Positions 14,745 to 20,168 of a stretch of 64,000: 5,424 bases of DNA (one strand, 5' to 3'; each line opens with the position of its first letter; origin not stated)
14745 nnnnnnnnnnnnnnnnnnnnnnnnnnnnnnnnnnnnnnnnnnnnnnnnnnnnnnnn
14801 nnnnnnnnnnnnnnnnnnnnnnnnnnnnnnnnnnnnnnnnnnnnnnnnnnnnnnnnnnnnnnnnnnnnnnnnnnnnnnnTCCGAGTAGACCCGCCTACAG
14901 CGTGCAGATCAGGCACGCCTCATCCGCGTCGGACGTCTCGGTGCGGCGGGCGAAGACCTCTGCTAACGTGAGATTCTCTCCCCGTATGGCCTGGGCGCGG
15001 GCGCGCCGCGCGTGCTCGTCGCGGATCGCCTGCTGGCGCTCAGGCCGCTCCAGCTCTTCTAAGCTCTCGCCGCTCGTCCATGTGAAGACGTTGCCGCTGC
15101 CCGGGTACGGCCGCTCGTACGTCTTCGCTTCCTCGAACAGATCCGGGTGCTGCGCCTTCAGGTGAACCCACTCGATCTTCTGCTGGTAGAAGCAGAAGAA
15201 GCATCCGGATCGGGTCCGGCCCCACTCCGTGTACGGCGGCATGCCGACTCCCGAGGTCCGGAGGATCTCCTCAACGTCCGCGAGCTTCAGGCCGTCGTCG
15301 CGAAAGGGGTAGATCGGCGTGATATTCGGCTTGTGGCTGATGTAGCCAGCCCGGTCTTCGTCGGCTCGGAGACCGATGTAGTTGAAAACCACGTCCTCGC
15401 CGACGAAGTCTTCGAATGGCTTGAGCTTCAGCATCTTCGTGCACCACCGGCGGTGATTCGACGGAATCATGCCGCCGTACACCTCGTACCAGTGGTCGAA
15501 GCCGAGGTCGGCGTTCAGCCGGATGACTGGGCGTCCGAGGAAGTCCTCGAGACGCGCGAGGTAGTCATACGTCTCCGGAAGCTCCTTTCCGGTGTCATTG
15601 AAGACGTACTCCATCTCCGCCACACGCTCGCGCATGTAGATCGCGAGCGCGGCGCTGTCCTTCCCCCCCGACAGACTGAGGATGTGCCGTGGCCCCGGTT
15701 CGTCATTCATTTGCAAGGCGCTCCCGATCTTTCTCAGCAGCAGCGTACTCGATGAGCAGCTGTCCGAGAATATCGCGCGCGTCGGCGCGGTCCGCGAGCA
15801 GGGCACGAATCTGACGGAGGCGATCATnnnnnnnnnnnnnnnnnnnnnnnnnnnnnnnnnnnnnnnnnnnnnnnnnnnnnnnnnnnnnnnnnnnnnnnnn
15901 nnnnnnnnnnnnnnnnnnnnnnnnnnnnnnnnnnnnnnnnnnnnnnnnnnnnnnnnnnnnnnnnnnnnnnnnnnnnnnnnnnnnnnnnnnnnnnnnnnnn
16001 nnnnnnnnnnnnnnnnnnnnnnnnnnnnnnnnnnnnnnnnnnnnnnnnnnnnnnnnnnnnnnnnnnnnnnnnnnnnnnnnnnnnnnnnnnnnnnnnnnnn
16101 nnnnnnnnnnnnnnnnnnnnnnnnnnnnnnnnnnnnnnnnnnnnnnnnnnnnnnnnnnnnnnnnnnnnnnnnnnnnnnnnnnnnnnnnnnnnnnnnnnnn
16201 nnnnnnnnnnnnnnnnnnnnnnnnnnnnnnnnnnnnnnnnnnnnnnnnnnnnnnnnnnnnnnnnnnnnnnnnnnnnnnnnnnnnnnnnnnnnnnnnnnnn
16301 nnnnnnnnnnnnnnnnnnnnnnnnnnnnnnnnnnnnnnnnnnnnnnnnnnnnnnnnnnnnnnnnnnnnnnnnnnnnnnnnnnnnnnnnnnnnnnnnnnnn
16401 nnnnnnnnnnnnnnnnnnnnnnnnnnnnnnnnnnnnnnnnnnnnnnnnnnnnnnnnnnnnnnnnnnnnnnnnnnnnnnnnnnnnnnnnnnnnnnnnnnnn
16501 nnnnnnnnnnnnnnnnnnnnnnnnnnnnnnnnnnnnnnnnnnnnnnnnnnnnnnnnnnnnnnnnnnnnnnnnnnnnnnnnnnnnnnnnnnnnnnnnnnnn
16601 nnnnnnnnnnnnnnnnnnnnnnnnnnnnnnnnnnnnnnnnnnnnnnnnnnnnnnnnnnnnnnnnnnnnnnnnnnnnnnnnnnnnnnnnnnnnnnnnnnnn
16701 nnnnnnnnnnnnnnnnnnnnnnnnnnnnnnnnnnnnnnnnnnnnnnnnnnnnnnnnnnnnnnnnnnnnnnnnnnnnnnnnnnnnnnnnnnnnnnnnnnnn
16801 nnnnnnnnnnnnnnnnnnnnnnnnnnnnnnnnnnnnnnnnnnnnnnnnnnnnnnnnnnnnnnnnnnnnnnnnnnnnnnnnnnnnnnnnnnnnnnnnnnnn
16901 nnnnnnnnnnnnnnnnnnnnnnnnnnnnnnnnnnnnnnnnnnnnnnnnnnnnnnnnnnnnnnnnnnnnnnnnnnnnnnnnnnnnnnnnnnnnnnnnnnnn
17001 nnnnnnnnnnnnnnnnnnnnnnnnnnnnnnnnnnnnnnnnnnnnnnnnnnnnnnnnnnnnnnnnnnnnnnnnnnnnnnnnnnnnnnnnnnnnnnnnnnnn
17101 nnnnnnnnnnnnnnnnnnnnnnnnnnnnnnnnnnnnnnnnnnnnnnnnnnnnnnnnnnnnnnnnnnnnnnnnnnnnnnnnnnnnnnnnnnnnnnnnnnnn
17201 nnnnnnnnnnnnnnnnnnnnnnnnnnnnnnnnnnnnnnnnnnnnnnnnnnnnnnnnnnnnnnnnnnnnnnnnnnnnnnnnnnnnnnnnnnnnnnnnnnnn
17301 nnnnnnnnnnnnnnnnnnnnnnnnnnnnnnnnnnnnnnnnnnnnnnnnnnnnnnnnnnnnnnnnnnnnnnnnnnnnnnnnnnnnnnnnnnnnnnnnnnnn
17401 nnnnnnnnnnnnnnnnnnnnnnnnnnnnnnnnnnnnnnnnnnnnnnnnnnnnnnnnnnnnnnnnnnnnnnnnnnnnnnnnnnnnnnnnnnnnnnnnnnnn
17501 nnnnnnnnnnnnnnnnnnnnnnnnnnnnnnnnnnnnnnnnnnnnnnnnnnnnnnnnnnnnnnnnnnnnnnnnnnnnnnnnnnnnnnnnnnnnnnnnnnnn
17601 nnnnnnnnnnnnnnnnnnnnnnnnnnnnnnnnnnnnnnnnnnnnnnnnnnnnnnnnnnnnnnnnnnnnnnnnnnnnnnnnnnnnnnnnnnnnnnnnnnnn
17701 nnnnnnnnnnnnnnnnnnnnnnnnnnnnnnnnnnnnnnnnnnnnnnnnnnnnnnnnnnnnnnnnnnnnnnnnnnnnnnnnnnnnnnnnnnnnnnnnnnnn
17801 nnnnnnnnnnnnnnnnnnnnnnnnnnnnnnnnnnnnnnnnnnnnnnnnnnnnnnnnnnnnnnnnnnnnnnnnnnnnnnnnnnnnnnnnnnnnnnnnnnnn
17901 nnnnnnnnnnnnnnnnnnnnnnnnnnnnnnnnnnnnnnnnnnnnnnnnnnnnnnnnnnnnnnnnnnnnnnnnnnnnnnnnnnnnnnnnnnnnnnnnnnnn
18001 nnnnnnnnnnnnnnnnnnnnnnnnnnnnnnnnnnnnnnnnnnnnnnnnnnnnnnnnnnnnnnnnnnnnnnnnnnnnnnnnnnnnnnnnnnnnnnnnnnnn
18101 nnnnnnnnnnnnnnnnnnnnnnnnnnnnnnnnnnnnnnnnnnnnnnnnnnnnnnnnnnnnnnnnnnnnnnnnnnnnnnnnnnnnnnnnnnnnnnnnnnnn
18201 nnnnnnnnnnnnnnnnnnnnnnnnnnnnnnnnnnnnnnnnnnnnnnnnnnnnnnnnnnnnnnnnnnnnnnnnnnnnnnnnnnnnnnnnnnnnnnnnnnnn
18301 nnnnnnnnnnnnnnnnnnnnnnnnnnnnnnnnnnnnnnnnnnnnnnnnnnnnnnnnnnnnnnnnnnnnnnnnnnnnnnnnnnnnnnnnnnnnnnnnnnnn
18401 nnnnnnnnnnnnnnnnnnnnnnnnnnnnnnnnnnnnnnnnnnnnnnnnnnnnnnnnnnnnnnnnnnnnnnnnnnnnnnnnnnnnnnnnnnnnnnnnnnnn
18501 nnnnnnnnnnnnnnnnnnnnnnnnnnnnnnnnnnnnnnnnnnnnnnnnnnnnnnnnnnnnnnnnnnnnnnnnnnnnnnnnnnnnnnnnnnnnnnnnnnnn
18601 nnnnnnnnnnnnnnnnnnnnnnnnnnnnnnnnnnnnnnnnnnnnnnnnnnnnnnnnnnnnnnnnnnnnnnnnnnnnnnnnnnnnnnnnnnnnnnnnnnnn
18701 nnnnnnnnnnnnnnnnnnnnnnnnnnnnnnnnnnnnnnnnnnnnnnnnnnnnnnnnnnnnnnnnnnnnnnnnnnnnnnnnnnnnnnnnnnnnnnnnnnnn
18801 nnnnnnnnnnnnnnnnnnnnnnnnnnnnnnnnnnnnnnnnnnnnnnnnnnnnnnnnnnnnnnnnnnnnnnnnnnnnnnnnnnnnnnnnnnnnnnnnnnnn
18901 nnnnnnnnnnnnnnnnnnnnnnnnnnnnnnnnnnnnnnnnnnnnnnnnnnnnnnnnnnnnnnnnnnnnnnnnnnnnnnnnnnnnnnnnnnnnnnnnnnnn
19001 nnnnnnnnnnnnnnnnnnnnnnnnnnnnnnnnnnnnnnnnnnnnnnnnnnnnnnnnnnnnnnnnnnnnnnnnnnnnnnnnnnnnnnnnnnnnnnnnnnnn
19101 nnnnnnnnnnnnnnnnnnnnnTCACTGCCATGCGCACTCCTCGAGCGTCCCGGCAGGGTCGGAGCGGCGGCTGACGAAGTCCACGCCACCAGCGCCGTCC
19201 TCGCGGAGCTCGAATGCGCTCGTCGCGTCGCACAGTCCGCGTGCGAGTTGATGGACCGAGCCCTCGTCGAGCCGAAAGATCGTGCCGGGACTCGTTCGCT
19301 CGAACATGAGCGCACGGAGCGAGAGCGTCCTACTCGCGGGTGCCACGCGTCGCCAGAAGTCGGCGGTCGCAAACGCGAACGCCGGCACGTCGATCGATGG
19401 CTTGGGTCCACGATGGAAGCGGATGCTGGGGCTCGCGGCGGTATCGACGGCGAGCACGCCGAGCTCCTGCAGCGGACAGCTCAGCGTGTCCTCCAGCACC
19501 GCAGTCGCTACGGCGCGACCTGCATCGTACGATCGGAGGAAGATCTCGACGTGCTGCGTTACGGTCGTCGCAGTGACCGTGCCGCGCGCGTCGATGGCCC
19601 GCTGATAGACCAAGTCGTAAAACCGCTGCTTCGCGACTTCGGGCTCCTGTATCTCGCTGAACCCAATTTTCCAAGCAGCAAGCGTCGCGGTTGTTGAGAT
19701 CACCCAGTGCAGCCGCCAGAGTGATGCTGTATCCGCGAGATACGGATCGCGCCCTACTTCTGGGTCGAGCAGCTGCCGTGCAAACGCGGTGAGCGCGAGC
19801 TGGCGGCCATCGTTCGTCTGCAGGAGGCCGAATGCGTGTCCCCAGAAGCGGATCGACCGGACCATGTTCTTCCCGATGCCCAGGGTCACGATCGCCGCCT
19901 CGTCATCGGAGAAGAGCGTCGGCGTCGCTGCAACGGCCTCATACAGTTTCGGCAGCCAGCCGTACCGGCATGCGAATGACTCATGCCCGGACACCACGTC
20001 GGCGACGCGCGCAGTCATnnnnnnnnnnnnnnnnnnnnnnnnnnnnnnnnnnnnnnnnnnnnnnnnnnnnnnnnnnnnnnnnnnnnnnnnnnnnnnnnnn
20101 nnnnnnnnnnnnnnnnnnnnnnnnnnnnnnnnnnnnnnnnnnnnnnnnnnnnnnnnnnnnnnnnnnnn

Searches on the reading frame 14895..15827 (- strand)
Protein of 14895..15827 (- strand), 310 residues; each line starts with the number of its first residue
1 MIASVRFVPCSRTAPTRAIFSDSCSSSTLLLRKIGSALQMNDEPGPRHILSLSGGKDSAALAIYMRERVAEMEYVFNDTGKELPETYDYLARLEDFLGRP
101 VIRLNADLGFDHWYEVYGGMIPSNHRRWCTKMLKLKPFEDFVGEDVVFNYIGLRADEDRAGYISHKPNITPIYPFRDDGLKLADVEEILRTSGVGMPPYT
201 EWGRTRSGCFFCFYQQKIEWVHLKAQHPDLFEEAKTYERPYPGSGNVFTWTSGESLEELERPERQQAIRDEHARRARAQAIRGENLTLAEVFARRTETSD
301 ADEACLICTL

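Call 7: search_protein_families(library=pfam, proteins=[window:14895-15827:-], max_evalue=0.01)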
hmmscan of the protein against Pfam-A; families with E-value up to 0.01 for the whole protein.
window:14895-15827:- (310 aa): 1 family
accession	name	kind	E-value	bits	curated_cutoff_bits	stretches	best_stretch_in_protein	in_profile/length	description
PF01507.26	PAPS_reduct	-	5.7e-11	43.2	22.5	1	48-159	2-114/175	Phosphoadenosine phosphosulfate reductase domain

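Call 8: search_protein_families(library=padloc, proteins=[window:14895-15827:-], max_evalue=0.01)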
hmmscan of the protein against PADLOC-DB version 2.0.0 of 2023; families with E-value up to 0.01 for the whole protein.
window:14895-15827:- (310 aa): 4 families
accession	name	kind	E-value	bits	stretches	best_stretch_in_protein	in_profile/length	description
PDLC02782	SspD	-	1.1e-112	374.3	1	47-309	1-276/277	SspD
PDLC02510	BrxP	-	1e-08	31.9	1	50-140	137-230/779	BrxP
PDLC02662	DndC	-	0.00022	18.4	1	121-146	122-147/481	DndC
PDLC02661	DndC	-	0.00033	17.7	1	121-146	118-143/468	DndC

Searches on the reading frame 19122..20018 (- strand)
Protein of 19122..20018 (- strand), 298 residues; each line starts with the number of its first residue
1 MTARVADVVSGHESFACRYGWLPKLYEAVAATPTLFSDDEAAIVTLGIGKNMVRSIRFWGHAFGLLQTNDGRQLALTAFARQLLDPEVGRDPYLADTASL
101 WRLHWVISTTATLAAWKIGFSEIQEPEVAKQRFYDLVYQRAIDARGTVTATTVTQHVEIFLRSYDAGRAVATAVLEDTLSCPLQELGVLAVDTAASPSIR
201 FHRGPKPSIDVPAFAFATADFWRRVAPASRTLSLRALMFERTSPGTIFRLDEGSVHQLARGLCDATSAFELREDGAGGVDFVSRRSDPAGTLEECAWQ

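Call 7: search_protein_families(library=pfam, proteins=[window:19122-20018:-], max_evalue=0.01)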
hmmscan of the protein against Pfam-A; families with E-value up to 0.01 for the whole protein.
window:19122-20018:- (298 aa): 1 family
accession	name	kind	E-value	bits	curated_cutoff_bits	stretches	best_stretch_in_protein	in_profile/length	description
PF13182.11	DUF4007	-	4.9e-59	200.3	27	1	10-288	2-277/288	Protein of unknown function (DUF4007)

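Call 8: search_protein_families(library=padloc, proteins=[window:19122-20018:-], max_evalue=0.01)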
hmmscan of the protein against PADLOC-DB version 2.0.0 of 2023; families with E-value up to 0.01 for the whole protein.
window:19122-20018:- (298 aa): 10 families
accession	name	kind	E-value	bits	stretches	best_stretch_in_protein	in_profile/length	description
PDLC02764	SspB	-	1.1e-78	262.4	1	10-265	2-252/276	SspB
PDLC02766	SspB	-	5.4e-69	230.7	1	10-264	4-263/285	SspB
PDLC02768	SspB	-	4.2e-65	218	1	10-277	4-273/295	SspB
PDLC02769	SspB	-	5.7e-64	214.3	1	9-268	3-264/282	SspB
PDLC02760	SspB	-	4e-43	145.9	1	9-274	4-262/269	SspB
PDLC02765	SspB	-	6.1e-26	90.2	1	9-257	4-259/292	SspB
PDLC02762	SspB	-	2.2e-19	67.9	1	10-260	4-254/293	SspB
PDLC02767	SspB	-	1.7e-15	55.5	2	6-113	5-110/295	SspB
PDLC02763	SspB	-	6.2e-15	53.6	1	9-169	7-161/279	SspB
PDLC02761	SspB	-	2.1e-13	48.3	2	175-265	215-302/340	SspB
